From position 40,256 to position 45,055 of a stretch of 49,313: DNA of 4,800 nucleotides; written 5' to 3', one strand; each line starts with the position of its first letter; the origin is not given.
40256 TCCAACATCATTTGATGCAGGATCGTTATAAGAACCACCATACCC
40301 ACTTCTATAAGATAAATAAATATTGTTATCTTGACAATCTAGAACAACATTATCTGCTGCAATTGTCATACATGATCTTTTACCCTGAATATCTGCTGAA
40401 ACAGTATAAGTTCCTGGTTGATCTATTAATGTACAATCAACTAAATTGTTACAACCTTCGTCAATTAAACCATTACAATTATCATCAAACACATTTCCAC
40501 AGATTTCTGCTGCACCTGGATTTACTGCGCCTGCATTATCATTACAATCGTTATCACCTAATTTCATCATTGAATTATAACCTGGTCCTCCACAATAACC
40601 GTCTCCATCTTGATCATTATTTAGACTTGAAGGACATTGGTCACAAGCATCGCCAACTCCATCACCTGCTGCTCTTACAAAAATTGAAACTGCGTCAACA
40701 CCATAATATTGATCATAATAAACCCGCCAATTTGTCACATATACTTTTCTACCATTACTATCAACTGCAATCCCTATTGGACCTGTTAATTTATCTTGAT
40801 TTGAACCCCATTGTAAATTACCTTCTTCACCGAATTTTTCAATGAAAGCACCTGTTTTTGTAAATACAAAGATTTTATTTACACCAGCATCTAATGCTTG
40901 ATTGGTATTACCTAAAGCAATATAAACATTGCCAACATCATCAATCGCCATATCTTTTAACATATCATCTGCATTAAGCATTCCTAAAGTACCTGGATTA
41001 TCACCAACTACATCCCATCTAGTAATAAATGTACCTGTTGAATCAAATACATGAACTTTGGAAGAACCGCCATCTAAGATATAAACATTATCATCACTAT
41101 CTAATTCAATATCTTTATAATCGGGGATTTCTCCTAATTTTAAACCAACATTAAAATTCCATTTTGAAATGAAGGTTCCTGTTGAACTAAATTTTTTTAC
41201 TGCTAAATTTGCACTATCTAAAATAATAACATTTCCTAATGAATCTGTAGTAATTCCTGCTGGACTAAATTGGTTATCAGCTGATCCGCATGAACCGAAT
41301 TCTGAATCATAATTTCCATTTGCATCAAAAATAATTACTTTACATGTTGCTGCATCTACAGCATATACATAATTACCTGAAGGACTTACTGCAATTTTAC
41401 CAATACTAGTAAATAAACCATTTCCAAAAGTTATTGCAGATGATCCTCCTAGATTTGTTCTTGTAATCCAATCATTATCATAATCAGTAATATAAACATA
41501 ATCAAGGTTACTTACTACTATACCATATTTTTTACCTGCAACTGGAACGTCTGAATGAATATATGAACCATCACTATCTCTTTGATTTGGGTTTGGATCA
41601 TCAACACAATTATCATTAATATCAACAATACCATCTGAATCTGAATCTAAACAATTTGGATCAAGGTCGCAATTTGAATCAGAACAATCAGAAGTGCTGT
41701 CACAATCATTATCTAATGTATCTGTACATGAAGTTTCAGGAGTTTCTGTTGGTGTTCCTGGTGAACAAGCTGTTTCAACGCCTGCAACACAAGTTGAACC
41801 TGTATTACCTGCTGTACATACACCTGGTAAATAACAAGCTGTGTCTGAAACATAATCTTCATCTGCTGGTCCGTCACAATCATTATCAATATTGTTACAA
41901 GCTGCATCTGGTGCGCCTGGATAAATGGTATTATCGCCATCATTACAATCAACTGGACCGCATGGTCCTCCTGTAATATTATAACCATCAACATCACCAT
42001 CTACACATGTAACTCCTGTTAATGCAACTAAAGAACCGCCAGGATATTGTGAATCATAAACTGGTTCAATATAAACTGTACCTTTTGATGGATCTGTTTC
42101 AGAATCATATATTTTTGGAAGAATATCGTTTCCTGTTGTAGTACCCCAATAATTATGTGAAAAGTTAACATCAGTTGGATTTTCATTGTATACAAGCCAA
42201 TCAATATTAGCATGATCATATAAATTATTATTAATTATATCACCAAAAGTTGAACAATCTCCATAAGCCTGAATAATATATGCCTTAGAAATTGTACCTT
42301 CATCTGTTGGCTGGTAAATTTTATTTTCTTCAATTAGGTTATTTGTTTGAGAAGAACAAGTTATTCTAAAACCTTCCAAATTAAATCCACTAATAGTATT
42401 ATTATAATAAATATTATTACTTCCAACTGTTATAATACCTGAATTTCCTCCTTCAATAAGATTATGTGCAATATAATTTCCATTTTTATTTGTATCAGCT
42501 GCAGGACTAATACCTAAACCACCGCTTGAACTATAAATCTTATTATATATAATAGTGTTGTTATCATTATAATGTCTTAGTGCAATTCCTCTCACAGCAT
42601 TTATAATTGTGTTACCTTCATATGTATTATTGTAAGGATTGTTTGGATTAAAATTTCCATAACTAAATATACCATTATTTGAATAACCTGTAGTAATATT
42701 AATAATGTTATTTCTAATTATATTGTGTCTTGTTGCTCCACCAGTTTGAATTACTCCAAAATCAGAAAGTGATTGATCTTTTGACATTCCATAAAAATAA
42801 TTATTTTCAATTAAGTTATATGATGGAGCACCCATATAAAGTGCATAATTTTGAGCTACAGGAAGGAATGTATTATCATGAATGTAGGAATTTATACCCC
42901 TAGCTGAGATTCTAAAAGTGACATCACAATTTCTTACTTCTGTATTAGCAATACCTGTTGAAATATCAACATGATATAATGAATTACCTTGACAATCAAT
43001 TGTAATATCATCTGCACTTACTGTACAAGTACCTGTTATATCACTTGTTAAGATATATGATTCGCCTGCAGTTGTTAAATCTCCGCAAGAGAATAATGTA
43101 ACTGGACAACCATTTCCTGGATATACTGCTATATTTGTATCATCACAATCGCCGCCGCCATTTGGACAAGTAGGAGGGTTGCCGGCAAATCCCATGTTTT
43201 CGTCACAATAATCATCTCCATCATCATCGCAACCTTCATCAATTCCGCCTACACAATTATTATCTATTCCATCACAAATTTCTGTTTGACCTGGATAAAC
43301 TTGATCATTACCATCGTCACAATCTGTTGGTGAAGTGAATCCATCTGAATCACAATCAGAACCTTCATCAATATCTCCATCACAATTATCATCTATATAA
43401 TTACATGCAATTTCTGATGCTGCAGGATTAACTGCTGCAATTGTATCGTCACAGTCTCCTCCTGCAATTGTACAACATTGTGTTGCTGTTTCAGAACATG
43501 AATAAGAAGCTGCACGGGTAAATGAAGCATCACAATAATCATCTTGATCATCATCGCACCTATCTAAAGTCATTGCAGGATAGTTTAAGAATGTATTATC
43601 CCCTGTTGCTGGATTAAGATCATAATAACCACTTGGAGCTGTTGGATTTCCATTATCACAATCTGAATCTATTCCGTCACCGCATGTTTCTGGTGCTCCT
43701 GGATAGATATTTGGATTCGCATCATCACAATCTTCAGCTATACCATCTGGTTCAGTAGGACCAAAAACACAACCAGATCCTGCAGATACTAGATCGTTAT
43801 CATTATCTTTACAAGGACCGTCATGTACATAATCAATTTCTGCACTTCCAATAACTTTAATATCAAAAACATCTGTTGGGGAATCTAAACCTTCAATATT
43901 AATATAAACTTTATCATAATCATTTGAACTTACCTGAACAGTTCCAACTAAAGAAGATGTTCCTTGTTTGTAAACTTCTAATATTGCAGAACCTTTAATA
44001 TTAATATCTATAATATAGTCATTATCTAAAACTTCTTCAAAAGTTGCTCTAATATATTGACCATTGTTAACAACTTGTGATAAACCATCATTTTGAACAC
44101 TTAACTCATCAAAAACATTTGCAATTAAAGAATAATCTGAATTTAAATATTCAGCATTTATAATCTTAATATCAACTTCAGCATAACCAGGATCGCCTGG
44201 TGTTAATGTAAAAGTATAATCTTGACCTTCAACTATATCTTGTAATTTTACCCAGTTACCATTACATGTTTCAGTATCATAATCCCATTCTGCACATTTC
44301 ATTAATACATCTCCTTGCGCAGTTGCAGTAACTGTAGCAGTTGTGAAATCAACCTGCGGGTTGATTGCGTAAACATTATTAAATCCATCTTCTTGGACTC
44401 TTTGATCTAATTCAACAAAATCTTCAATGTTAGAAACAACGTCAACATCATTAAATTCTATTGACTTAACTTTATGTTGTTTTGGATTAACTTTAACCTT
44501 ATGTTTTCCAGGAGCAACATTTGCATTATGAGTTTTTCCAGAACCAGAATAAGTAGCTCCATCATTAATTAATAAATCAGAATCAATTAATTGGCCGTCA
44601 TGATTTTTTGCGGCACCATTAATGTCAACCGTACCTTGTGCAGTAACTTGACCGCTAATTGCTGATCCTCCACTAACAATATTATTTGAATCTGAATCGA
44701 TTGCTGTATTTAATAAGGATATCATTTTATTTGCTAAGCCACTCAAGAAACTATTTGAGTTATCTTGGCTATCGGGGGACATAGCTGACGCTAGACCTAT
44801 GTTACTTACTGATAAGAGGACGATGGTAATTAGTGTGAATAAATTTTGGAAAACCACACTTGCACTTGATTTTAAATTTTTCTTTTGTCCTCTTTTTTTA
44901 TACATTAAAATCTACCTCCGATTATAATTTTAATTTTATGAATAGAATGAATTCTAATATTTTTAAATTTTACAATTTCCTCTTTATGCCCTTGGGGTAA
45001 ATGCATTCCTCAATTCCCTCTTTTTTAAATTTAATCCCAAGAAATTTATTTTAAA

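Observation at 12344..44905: Single 32.6-kb ORF encoding a 10,853-aa secreted mosaic protein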

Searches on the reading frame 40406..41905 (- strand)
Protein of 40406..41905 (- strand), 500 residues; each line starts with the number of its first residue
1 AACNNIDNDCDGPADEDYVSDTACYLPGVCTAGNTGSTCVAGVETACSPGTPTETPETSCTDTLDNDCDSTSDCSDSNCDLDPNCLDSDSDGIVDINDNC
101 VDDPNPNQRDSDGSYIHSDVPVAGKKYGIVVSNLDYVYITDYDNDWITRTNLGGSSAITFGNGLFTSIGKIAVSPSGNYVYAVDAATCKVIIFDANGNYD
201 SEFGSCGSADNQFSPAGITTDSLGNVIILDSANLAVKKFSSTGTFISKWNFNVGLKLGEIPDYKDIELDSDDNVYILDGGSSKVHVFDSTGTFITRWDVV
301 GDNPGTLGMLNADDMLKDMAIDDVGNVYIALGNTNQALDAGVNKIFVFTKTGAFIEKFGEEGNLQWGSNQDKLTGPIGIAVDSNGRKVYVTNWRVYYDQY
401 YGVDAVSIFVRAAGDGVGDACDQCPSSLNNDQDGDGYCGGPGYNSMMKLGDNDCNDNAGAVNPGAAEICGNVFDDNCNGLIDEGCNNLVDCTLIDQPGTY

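Call 46: search_protein_families(library=pfam, proteins=[window:40406-41905:-], max_evalue=0.01)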
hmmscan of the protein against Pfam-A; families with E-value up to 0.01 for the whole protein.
window:40406-41905:- (500 aa): 4 families
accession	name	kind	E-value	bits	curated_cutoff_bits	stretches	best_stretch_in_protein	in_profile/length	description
PF17170.10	DUF5128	-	1.4e-09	38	22.9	0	164-252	42-131/321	6-bladed beta-propeller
PF11617.13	Cu-binding_MopE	-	2e-09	38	27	1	453-483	1-30/30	Putative metal-binding motif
PF01436.27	NHL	-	3.7e-09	36.6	20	0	215-239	4-28/28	NHL repeat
PF06739.17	SBBP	-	7.9e-07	29.4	20.5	0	372-391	11-29/38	Beta-propeller repeat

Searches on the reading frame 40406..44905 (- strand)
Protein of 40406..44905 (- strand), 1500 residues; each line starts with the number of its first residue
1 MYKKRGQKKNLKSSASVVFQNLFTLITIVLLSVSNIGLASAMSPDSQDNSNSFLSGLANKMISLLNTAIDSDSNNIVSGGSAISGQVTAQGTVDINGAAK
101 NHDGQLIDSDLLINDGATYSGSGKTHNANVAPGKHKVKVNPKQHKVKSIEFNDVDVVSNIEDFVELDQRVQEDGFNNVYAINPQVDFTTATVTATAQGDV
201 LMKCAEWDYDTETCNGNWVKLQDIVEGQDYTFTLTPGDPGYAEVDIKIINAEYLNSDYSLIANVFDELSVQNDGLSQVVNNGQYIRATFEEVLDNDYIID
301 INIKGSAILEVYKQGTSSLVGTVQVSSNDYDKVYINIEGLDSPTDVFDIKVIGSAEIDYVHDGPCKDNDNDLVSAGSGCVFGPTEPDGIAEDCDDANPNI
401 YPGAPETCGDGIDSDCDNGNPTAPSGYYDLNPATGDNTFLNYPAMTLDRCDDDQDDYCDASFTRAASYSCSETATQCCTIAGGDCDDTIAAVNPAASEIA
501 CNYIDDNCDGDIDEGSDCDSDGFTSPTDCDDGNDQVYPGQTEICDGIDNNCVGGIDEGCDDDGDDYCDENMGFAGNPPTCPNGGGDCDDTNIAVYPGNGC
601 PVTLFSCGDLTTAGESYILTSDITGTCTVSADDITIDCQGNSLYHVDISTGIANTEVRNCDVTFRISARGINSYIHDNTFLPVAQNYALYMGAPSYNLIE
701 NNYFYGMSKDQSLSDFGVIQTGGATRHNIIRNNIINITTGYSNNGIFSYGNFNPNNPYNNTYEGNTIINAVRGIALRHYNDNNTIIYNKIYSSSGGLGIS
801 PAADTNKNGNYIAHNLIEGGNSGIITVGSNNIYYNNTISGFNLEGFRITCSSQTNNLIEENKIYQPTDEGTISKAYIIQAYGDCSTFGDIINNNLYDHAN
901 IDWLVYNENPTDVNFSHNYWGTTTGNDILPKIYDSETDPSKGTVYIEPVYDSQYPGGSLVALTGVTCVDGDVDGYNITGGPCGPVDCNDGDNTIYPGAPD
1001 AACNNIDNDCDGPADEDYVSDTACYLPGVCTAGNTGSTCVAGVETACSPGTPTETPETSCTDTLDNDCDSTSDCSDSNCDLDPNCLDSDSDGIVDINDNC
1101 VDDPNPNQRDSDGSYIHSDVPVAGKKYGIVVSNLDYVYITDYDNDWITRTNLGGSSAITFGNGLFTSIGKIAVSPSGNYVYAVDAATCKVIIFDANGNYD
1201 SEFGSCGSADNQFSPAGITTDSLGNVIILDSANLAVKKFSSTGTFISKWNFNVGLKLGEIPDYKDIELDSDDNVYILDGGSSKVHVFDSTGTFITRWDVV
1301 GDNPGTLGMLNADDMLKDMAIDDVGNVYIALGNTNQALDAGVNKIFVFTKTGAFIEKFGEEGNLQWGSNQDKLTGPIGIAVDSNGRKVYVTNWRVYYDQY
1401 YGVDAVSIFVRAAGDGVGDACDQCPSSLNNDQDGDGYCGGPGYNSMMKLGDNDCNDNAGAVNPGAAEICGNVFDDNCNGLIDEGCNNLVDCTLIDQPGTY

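Call 109: search_protein_families(library=ncbifam, proteins=[window:40406-44905:-], max_evalue=0.01)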
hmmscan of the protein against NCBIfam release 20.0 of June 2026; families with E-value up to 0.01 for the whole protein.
window:40406-44905:- (1500 aa): 2 families
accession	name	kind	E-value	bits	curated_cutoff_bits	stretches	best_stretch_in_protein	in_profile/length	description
NF035926.1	scyF_NHL_VPEP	equivalog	2.6e-18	66.3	350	2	1128-1249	156-283/376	scytonemin biosynthesis PEP-CTERM protein ScyF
NF033662.1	acid_disulf_rpt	repeat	0.0013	18.4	41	1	1054-1085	1-32/32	acidic double-disulfide repeat-containing protein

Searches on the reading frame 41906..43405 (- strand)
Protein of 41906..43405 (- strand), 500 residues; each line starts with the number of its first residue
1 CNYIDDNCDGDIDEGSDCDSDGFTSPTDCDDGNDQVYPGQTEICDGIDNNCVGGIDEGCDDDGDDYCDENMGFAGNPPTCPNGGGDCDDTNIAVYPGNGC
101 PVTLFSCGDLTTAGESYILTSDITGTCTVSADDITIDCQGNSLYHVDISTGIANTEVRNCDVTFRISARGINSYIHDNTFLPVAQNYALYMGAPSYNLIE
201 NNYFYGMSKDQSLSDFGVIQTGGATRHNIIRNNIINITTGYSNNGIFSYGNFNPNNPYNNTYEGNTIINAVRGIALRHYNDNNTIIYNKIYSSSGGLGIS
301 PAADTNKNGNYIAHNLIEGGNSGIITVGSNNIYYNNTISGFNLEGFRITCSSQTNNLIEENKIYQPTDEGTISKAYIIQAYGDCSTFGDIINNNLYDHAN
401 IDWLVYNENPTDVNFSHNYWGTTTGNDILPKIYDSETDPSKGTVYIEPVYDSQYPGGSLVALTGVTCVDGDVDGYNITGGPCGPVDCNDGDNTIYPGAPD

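Call 46: search_protein_families(library=pfam, proteins=[window:41906-43405:-], max_evalue=0.01)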
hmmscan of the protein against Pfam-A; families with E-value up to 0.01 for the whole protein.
window:41906-43405:- (500 aa): 1 family
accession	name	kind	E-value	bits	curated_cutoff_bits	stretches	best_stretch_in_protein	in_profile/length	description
PF11617.13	Cu-binding_MopE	-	1e-11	45.3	27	1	28-57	1-30/30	Putative metal-binding motif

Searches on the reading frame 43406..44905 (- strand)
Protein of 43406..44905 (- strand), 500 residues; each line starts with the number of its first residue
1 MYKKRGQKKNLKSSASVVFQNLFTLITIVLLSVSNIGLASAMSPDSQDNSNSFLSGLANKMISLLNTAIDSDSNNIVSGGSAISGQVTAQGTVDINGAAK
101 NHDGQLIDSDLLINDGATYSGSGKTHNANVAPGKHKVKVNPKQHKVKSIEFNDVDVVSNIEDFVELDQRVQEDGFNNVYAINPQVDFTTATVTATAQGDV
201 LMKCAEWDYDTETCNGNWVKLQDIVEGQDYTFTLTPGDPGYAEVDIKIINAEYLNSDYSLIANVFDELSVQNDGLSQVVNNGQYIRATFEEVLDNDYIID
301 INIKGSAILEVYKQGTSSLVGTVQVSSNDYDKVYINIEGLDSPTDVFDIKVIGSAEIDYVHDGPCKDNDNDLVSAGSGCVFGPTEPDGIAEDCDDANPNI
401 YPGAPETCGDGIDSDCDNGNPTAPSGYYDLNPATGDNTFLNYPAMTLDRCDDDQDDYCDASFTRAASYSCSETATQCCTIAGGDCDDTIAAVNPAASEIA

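Call 46: search_protein_families(library=pfam, proteins=[window:43406-44905:-], max_evalue=0.01)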
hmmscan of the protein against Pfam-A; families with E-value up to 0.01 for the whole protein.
window:43406-44905:- (500 aa): 1 family
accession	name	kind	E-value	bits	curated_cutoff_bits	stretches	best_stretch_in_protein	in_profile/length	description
PF11617.13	Cu-binding_MopE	-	2.5e-09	37.6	27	1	392-418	1-26/30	Putative metal-binding motif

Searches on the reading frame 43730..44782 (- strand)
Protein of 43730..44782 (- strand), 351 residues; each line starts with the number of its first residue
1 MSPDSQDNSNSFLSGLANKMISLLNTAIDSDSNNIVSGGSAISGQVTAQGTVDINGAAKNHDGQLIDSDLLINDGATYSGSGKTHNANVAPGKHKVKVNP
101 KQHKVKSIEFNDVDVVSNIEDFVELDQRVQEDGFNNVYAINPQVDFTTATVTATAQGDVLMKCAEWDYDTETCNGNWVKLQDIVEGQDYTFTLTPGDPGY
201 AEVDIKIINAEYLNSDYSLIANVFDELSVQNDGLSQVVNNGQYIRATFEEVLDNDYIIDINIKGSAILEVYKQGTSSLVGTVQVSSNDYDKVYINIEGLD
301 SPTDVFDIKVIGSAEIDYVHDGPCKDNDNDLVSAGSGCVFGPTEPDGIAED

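Call 80: search_protein_families(library=pfam, proteins=[window:43730-44782:-], max_evalue=1)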
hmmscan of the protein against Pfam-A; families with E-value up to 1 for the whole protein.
window:43730-44782:- (351 aa): 2 families
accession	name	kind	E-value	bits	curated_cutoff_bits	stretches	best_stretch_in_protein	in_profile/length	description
PF04519.19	Bactofilin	-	0.068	13.9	27.9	1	35-81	52-96/98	Polymer-forming cytoskeletal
PF23942.1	DUF7277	-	0.64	11.2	27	0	102-145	11-52/87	Domain of unknown function (DUF7277)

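Call 108: search_protein_families(library=ncbifam, proteins=[window:43730-44782:-], max_evalue=0.01)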
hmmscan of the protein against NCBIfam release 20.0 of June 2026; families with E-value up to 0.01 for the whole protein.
window:43730-44782:- (351 aa): 0 families
